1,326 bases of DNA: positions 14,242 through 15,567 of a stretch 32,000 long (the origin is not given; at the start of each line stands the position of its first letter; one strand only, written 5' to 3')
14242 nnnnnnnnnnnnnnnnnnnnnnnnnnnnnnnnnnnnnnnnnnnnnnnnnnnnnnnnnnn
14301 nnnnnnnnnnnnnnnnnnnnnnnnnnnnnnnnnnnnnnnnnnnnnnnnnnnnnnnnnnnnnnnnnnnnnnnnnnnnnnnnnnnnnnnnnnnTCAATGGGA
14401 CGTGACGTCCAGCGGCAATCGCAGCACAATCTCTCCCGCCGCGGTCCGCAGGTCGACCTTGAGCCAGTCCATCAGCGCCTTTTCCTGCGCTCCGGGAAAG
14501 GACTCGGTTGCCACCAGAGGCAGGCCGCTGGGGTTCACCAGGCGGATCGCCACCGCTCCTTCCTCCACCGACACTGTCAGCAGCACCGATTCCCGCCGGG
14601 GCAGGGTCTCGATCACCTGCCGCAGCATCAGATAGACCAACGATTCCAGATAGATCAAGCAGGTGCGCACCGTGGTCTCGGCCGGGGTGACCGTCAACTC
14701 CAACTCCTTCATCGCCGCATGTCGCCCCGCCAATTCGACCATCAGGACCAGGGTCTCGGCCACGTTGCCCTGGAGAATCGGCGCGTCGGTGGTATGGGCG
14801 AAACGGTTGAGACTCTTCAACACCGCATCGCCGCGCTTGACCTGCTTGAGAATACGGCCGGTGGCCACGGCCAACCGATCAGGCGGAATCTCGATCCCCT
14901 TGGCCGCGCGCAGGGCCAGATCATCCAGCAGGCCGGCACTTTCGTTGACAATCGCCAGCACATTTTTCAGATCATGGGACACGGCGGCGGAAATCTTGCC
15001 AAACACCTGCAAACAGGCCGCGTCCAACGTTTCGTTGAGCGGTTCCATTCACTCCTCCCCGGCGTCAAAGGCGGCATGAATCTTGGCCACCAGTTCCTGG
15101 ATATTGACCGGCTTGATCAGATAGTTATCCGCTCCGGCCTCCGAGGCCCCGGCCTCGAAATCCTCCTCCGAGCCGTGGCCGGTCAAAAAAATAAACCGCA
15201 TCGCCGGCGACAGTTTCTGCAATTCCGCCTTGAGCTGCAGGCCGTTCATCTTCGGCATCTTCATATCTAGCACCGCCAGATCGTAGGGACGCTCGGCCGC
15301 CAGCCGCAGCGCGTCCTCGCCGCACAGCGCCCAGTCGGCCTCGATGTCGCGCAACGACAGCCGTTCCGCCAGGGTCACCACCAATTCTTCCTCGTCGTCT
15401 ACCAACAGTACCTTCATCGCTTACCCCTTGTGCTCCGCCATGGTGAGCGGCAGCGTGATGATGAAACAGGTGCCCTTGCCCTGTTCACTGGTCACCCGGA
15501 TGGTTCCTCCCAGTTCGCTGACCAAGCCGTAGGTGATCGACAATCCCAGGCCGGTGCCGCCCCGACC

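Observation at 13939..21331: Two-tier signalling cascade: PAS-HK/NtrC pair, then a sigma-54 promoter, then an operon whose gene order spells a His-Asp-His-Asp phosphorelay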

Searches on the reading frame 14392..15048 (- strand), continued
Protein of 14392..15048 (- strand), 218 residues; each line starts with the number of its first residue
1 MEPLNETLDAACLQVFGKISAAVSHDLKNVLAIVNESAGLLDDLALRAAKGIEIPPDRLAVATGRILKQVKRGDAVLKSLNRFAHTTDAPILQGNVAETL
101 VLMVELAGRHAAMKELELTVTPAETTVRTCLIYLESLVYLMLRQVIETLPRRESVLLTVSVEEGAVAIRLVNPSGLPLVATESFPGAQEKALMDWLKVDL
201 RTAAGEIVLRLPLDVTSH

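Call 49: find_homologous_proteins(query=L011:15079-16581:+, max_evalue=1e-60)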
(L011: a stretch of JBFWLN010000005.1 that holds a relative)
Query L011:15079-16581:+ (500 aa): 7864 proteins with E <= 1e-60 among 8000 candidates; the best 120 are listed.
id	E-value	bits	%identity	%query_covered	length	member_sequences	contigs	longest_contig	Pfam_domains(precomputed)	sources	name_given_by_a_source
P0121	0.0e+0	1052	100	94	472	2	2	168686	PF13426.14,PF00158.33,PF25601.2,PF02954.26,PF08448.17,PF14532.13,PF07728.21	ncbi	ncbi:MAG: sigma-54 interaction domain-containing protein [Desulfobulbus sp.]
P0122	8.9e-285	963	91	95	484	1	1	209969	PF13426.14,PF00158.33,PF25601.2,PF02954.26,PF08448.17,PF14532.13,PF07728.21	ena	-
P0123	3.6e-276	935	89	94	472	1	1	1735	PF13426.14,PF00158.33,PF25601.2,PF02954.26,PF08448.17,PF14532.13,PF07728.21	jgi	jgi:PAS domain S-box-containing protein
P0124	2.2e-275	932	88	94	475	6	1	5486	PF13426.14,PF00158.33,PF25601.2,PF02954.26,PF08448.17,PF00989.32,PF14532.13,PF07728.21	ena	-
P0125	7.8e-274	927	87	94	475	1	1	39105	PF13426.14,PF00158.33,PF25601.2,PF02954.26,PF08448.17,PF14532.13,PF07728.21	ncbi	ncbi:MAG: sigma-54 interaction domain-containing protein [Desulfobulbus sp.]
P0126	1.4e-269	913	87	94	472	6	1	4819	PF13426.14,PF00158.33,PF25601.2,PF02954.26,PF08448.17,PF14532.13,PF07728.21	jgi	jgi:PAS domain S-box-containing protein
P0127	1.7e-260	883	85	94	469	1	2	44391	PF13426.14,PF00158.33,PF25601.2,PF02954.26,PF08448.17,PF14532.13,PF07728.21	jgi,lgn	jgi:PAS domain S-box-containing protein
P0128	6.2e-260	881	84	94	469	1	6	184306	PF13426.14,PF00158.33,PF25601.2,PF02954.26,PF08448.17,PF14532.13,PF07728.21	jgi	jgi:PAS domain S-box-containing protein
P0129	4.5e-259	878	84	94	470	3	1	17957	PF13426.14,PF00158.33,PF25601.2,PF02954.26,PF08448.17,PF14532.13,PF07728.21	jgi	jgi:PAS domain S-box-containing protein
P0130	1.9e-258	876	83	94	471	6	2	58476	PF13426.14,PF00158.33,PF25601.2,PF02954.26,PF08448.17,PF14532.13,PF07728.21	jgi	jgi:PAS domain S-box-containing protein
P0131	8.3e-258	874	82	94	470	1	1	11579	PF13426.14,PF00158.33,PF25601.2,PF02954.26,PF08448.17,PF14532.13,PF07728.21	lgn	-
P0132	4.6e-257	872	81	94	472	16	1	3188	PF13426.14,PF00158.33,PF25601.2,PF02954.26,PF08448.17,PF00989.32,PF14532.13,PF07728.21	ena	-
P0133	1.1e-256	870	82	94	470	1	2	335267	PF13426.14,PF00158.33,PF25601.2,PF02954.26,PF08448.17,PF14532.13,PF07728.21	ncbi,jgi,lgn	-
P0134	2.2e-246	836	78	94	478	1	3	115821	PF13426.14,PF00158.33,PF25601.2,PF02954.26,PF08448.17,PF14532.13,PF07728.21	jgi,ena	-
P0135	3.0e-246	836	78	94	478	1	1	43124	PF13426.14,PF00158.33,PF25601.2,PF02954.26,PF08448.17,PF14532.13,PF07728.21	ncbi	-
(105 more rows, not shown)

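Call 50: find_encoding_contigs(protein=P0013, flank=10000, max_places=1)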
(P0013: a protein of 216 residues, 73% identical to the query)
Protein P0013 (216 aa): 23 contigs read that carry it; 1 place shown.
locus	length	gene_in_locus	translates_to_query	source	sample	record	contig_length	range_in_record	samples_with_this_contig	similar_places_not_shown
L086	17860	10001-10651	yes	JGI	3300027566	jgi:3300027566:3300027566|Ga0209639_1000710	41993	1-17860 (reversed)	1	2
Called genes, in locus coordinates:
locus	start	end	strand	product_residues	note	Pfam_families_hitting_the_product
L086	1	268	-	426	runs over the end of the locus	PF01925:TauE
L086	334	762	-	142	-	PF00072:Response_reg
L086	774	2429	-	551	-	PF02743:dCache_1, PF00512:HisKA, PF02518:HATPase_c, PF14501:HATPase_c_5 (weak)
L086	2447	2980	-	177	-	-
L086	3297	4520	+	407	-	PF13426:PAS_9, PF00512:HisKA, PF02518:HATPase_c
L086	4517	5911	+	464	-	PF00072:Response_reg, PF00158:Sigma54_activat, PF14532:Sigma54_activ_2, PF07728:AAA_5 (weak), PF25601:AAA_lid_14, PF02954:HTH_8 (weak)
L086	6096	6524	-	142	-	-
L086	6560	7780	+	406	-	PF13189:Cytidylate_kin2, PF00072:Response_reg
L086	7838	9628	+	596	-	PF02743:dCache_1, PF00512:HisKA, PF02518:HATPase_c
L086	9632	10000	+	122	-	PF00072:Response_reg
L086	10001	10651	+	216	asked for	-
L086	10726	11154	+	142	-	PF00072:Response_reg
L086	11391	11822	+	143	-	PF07238:PilZ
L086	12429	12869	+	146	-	PF00072:Response_reg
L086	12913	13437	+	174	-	PF00571:CBS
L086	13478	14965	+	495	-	PF00939:Na_sulph_symp, PF03600:CitMHS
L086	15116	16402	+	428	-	PF03600:CitMHS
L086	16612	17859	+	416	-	?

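Call 51: find_encoding_contigs(protein=P0024, flank=10000, max_places=1)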
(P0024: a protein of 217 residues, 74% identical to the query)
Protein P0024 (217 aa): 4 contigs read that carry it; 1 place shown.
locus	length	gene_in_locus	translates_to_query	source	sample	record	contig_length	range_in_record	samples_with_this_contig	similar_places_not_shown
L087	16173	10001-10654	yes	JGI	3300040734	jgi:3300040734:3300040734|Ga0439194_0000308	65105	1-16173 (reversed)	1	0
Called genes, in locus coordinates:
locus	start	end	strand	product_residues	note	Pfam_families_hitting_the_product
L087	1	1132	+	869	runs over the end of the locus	PF00158:Sigma54_activat, PF14532:Sigma54_activ_2, PF07728:AAA_5 (weak), PF25601:AAA_lid_14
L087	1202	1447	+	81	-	-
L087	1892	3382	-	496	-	PF01564:Spermine_synth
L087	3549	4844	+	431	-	PF13426:PAS_9 (faint), PF00512:HisKA, PF02518:HATPase_c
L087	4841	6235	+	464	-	PF00072:Response_reg, PF00158:Sigma54_activat, PF14532:Sigma54_activ_2, PF00004:AAA (weak), PF07728:AAA_5, PF25601:AAA_lid_14, PF02954:HTH_8 (weak)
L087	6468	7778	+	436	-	PF13189:Cytidylate_kin2, PF00072:Response_reg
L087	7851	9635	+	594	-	PF02743:dCache_1, PF00512:HisKA (weak), PF02518:HATPase_c, PF13589:HATPase_c_3 (faint)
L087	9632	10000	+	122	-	PF00072:Response_reg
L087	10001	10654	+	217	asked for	-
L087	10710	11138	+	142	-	PF00072:Response_reg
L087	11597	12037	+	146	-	PF00072:Response_reg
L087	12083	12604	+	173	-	PF00571:CBS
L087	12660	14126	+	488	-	PF00939:Na_sulph_symp, PF03600:CitMHS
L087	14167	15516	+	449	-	PF03600:CitMHS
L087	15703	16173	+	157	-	?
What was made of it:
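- The closest relatives carry REC-CBS-DASS right after the operon (calls 50, 51).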

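Call 55: search_solved_structures(query=A1, max_evalue=10, show_alignments=1)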
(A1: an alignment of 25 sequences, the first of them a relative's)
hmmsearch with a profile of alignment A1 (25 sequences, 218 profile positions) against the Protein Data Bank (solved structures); distinct sequences matched with E-value up to 10: 20.
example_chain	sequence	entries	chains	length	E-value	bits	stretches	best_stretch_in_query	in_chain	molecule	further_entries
9jfj_A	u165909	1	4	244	1.2e-08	38.2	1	13-175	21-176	Sensor histidine kinase ZraS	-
3a0r_A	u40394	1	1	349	1.6e-08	37.7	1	4-174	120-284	Sensor protein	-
3d36_A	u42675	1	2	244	1.2e-07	34.9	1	15-174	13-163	Sporulation kinase B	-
8vc9_A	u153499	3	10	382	1.3e-05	28.3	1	9-151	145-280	Leptospira virulence regulator B (LvrB) | histidine kinase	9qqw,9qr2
8u4x_A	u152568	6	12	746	0.002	21.1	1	18-173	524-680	histidine kinase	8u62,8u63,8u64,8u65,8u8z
3a0t_A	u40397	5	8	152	0.0084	19.1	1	92-174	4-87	Sensor protein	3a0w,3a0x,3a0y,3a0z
7y9n_A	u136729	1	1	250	0.011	18.7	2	33-81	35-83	Spike protein S2',5HB-H2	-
8a3u_A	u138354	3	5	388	0.098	15.6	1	17-171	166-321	Putative Sensory box protein,Sensor protein FixL | Putative Sensory box protein,Putative Sensory box protein,Sensor protein FixL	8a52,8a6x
8a7f_A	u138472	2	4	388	0.098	15.6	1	17-171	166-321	Putative Sensory box protein,Sensor protein FixL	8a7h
8dvq_A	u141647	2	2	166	0.11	15.5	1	92-183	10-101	Sensor protein VanS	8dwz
4gcz_A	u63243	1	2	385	0.11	15.4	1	17-171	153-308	Blue-light photoreceptor, Sensor protein fixL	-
5cj4_A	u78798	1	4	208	0.14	15.1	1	127-211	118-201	Xrcc4-MYH7-(1562-1622) chimera protein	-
8wb6_A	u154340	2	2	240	0.16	14.9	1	47-121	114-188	SNF7 isoform 1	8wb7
7zp0_A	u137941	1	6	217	0.26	14.2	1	94-174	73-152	Sensor protein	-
6nb0_A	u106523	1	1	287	0.26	14.2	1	22-184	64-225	Histidine kinase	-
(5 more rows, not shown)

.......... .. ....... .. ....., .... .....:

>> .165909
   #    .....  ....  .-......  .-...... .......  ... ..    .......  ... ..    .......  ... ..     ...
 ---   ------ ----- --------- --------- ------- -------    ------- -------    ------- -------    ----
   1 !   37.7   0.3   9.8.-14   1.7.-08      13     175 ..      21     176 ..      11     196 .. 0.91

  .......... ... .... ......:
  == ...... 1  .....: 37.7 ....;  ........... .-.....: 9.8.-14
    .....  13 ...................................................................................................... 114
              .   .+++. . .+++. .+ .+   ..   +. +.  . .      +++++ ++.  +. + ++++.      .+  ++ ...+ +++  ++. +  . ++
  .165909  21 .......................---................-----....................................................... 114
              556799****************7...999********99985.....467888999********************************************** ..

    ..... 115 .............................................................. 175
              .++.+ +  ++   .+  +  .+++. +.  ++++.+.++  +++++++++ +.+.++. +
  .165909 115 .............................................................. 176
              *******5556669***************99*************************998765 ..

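Call 68: search_protein_families(library=pfam, proteins=[L003:5510-5830:+, window:14392-15048:-], max_evalue=10)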
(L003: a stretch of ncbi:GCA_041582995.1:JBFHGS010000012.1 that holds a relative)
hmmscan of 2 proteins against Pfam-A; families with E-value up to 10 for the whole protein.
L003:5510-5830:+ (106 aa): 0 families

window:14392-15048:- (218 aa): 1 family
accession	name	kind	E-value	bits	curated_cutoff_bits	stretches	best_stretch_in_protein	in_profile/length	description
PF00512.31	HisKA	-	0.042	14.3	26.9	1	19-84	5-61/66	His Kinase A (phospho-acceptor) domain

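Call 92: search_protein_representatives(alignment_id=A1)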
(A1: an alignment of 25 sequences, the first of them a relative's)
Query: 25 sequences, 218 profile positions. Proteins with E-value up to 0.001 (for the whole library): 13409; up to 1e-10: 2170; up to 1e-30: 1062. The best 150 are listed.
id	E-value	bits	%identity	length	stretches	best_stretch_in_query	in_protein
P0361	7.1e-83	293.9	-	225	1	1-216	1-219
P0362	1.4e-80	286.5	-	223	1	1-216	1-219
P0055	4.7e-80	284.7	-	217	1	1-216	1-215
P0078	1.1e-77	277.0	-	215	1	1-216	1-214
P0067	2.8e-73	262.6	-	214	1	5-216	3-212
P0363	9.2e-69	247.8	-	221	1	1-217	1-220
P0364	1.8e-68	246.9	-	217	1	5-216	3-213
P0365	1.3e-67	244.0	-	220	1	1-215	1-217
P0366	1.4e-67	243.9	-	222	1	1-205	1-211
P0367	1.9e-67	243.5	-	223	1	1-214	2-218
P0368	2.3e-67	243.2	-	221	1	3-216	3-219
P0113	5.6e-67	242.0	-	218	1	1-216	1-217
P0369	5.9e-67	241.9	-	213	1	1-212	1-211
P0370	1.1e-66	241.0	-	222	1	2-215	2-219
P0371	1.8e-66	240.4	-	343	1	8-214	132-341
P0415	4.8e-60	219.3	-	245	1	1-216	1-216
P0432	9.4e-59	215.1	-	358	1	1-216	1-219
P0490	1.4e-55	204.7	-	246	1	5-206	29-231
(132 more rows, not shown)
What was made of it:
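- The family has about 1,062 clusters, nearly all stand-alone proteins of 215-230 aa (call 92).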

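Call 93: search_protein_families(library=pfam, proteins=[P0371, P0432, P0415, P0490], max_evalue=0.001)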
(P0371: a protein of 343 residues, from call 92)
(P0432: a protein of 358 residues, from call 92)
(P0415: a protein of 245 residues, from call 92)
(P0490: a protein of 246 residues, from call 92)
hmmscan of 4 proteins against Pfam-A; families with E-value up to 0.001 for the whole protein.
P0371 (343 aa): 2 families
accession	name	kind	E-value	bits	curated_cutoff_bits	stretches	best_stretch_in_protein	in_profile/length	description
PF00072.30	Response_reg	-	1.2e-22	80.6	30.2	1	3-111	1-108/111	Response regulator receiver domain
PF00512.31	HisKA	-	1.6e-05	25.3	26.9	1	142-208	4-61/66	His Kinase A (phospho-acceptor) domain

P0432 (358 aa): 1 family
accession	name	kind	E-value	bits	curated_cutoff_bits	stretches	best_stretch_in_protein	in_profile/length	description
PF00072.30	Response_reg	-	6e-28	97.7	30.2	1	242-352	1-111/111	Response regulator receiver domain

P0415 (245 aa): 1 family
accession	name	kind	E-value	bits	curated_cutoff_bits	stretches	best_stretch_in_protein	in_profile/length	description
PF00512.31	HisKA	-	0.00023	21.6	26.9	1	18-84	4-61/66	His Kinase A (phospho-acceptor) domain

P0490 (246 aa): 1 family
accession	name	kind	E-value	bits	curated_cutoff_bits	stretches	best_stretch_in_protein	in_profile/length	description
PF00512.31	HisKA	-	2.1e-05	24.9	26.9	0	43-101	5-54/66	His Kinase A (phospho-acceptor) domain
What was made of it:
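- Rare REC-relay and relay-REC fusions exist (calls 92, 93).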

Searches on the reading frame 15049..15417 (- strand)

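Call 3: search_protein_families(library=pfam, proteins=[window:15049-15417:-], max_evalue=0.01)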
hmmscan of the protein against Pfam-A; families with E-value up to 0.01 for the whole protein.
window:15049-15417:- (122 aa): 1 family
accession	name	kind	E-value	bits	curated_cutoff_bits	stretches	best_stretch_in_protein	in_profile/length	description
PF00072.30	Response_reg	-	4e-25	88.6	30.2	1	3-113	1-110/111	Response regulator receiver domain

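Call 8: search_protein_families(library=ncbifam, proteins=[window:15049-15417:-], max_evalue=0.1)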
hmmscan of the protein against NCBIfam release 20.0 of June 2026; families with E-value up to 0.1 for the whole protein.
window:15049-15417:- (122 aa): 98 families (the best 25 are shown)
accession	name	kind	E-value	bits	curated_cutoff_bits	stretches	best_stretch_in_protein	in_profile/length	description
NF051850.1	RespRegRprY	equivalog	2.9e-22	79.2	370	1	1-116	5-119/234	response regulator transcription factor RprY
NF041734.1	resp_reg_RppA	equivalog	6.8e-21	74.7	250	1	1-115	1-116/229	two-component system response regulator RppA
NF053854.1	RespRegPhoBBctds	equivalog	2.6e-19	69.5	270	1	3-116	1-114/225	two-component system response regulator PhoB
NF008199.0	PRK10955.1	equivalog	6e-19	68.9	341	1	2-116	3-114/232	envelope stress response regulator transcription factor CpxR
NF011695.0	PRK15115.1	equivalog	9.3e-19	67.5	763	1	2-118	8-123/445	two-component system response regulator GlrR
NF053512.1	nitric_RR_NosR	exception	1.3e-17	63.9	400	1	3-118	1-116/422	response regulator c-di-GMP phosphodiesterase, NosR family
NF012023.0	PRK15479.1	equivalog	2.7e-17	63.1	337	1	1-116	1-115/224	transcriptional regulator TctD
NF008296.0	PRK11083.1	equivalog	7.6e-17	61.5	273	1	2-116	5-117/228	two-component system response regulator CreB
TIGR01387.1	cztR_silR_copR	subfamily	1.4e-16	60.8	279.2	1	3-116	1-113/218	heavy metal response regulator transcription factor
NF045991.1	RespRegCtrARhodob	equivalog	1.6e-16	60.7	350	1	1-116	1-115/224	response regulator transcription factor CtrA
NF045944.1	ResRegRpaBCyano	equivalog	3.5e-16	59.3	330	1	4-116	1-111/229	response regulator transcription factor RpaB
TIGR02154.1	PhoB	equivalog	4.9e-16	58.7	296.2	1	2-116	4-119/226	phosphate regulon transcriptional regulator PhoB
NF007005.1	PRK09468.1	equivalog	1.9e-15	57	331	1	2-116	5-118/237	osmolarity response regulator transcription factor OmpR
NF040689.1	MtrAB_MtrA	equivalog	1.9e-15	56.8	300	1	3-117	1-113/219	MtrAB system response regulator MtrA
NF008469.0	PRK11361.1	equivalog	3e-15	55.9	714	1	2-116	6-119/461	acetoacetate metabolism transcriptional regulator AtoC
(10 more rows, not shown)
